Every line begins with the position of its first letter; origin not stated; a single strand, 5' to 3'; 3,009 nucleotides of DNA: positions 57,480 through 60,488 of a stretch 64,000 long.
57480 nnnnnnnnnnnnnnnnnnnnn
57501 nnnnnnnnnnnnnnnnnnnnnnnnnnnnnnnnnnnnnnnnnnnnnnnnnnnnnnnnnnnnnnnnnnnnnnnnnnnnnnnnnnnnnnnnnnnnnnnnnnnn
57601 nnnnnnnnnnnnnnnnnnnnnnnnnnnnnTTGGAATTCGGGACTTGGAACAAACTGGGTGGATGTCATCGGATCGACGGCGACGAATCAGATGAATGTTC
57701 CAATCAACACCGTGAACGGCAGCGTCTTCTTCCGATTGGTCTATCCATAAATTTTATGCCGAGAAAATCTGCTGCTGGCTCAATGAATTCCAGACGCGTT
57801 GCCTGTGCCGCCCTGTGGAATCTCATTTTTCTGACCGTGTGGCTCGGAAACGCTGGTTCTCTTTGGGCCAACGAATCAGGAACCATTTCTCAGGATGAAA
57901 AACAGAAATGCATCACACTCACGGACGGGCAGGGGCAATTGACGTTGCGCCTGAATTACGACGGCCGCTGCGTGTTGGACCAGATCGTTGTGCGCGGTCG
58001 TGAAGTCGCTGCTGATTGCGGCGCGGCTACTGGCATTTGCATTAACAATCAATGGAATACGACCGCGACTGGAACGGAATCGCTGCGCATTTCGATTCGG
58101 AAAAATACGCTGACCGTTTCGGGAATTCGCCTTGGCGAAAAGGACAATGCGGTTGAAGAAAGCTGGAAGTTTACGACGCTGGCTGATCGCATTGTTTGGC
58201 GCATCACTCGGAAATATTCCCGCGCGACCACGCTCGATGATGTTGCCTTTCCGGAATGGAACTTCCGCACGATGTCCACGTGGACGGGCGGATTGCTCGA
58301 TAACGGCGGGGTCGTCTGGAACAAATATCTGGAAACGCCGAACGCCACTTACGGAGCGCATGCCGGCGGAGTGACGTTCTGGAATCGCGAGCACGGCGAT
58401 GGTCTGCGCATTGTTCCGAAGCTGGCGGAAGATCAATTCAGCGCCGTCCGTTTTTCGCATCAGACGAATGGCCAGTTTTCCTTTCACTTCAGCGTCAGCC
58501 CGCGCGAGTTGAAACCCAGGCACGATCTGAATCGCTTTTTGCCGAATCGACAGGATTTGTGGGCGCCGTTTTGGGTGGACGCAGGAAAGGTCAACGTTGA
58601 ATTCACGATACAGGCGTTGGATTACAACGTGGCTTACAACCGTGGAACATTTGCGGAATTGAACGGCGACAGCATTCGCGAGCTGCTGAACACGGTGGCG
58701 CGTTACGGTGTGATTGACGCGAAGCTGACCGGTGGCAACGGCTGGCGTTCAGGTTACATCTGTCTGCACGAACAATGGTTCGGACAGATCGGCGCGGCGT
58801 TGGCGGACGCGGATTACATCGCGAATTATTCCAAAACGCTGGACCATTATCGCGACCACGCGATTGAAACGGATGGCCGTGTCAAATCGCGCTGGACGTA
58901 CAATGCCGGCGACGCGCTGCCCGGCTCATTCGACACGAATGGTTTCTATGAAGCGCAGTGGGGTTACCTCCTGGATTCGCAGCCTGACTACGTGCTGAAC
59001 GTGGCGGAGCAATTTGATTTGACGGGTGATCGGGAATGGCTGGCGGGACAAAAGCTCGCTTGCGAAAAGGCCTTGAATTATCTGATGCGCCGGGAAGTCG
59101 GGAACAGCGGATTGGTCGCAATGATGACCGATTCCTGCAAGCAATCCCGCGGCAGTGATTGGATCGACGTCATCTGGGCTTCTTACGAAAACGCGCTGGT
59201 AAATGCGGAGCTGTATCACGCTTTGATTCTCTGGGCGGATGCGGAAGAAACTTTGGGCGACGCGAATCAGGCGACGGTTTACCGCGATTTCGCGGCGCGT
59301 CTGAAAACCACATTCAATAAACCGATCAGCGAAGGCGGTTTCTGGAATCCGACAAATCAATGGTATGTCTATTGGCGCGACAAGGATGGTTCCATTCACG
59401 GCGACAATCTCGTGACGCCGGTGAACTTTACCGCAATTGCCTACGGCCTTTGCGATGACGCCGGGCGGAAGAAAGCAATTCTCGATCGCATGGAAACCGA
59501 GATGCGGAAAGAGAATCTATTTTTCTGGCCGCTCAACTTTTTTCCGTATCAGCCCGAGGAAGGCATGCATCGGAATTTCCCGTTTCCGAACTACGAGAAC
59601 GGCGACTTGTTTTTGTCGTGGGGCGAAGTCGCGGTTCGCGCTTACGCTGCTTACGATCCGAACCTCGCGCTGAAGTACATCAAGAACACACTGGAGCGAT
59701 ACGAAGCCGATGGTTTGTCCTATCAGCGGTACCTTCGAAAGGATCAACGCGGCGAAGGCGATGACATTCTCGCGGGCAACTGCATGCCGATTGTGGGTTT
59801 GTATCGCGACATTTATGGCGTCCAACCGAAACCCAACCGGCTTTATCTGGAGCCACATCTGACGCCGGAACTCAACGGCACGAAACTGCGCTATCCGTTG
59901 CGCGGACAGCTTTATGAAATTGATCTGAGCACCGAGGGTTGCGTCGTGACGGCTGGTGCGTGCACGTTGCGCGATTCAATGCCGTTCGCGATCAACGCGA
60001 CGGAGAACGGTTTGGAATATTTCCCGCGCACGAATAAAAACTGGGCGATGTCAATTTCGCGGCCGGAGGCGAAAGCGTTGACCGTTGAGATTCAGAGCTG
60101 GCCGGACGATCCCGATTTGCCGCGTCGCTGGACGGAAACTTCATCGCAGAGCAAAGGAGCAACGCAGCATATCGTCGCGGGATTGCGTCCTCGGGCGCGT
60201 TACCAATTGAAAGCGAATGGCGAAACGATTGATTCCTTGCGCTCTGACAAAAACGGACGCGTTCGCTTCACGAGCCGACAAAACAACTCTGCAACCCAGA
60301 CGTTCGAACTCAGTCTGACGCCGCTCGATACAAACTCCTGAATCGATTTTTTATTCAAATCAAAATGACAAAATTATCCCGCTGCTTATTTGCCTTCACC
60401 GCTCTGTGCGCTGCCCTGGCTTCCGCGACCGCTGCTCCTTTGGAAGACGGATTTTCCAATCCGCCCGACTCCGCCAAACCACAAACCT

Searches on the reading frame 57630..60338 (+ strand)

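Call 16: search_protein_families(library=pfam, proteins=[window:57630-60338:+], max_evalue=0.01)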
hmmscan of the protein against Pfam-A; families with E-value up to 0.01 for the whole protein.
window:57630-60338:+ (903 aa): 1 family
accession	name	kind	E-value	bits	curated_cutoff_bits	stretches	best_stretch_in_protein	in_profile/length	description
PF17389.8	Bac_rhamnosid6H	-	0.0075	16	24.5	0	454-627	103-256/339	Bacterial alpha-L-rhamnosidase 6 hairpin glycosidase domain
